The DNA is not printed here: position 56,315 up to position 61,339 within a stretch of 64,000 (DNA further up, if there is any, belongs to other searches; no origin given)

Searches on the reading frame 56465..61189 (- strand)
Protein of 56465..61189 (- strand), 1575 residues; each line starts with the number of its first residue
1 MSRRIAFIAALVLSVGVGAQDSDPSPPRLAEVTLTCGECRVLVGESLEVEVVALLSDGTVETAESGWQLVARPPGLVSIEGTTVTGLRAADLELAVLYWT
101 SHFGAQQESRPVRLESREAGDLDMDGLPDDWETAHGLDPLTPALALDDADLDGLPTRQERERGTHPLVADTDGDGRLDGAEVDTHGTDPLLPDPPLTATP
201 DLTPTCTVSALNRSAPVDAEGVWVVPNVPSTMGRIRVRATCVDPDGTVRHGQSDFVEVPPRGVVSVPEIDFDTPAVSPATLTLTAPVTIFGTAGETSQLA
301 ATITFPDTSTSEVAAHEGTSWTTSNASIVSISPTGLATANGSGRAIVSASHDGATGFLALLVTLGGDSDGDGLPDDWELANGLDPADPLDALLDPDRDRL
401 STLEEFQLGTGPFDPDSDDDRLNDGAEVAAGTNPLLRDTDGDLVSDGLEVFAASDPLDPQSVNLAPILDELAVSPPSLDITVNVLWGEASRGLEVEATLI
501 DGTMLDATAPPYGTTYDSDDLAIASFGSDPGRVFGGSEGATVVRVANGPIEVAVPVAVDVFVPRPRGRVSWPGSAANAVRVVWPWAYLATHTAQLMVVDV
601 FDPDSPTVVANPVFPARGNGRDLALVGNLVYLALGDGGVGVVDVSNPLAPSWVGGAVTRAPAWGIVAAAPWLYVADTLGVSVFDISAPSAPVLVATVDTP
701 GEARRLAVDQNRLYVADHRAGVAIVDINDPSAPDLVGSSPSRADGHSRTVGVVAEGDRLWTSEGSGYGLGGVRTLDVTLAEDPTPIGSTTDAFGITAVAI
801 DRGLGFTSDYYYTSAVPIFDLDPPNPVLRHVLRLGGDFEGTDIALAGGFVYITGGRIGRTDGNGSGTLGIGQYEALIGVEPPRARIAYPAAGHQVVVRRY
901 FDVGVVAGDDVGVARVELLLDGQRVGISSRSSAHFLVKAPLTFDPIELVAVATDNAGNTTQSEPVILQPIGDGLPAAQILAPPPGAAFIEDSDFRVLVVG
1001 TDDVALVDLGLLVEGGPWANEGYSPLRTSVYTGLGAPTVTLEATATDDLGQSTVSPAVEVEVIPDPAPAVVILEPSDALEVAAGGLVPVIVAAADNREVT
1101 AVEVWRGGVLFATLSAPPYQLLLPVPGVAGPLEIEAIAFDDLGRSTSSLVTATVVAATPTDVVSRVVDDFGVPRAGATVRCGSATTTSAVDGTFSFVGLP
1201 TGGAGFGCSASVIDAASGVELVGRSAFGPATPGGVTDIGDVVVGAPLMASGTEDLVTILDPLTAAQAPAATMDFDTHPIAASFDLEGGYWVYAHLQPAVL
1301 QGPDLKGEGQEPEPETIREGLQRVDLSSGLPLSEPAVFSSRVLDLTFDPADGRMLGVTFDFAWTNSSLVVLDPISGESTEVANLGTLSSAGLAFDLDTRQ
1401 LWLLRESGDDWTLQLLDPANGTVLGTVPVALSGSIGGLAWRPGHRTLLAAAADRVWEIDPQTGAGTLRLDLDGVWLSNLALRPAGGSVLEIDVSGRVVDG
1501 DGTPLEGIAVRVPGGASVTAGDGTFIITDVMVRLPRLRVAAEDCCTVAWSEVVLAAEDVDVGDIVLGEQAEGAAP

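Call 74: search_protein_families(library=pfam, proteins=[window:56465-61189:-], max_evalue=0.01)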
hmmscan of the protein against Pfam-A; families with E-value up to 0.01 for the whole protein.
window:56465-61189:- (1575 aa): 5 families
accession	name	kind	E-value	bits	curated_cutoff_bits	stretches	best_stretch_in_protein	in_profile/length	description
PF08309.17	LVIVD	-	1.7e-24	85.3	20.2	3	700-738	1-39/42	LVIVD repeat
PF18884.5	TSP3_bac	-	1.3e-14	54.1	25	3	170-192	1-22/22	Bacterial TSP3 repeat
PF17957.7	Big_7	-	6.7e-14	52.7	24.1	2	1068-1123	1-56/70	Bacterial Ig domain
PF13620.12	CarboxypepD_reg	-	1.4e-10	41.8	32.3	1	1493-1566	2-81/82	Carboxypeptidase regulatory-like domain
PF15976.11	CooC_C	-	0.00012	22.4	29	0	1493-1551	19-77/93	CS1-pili formation C-terminal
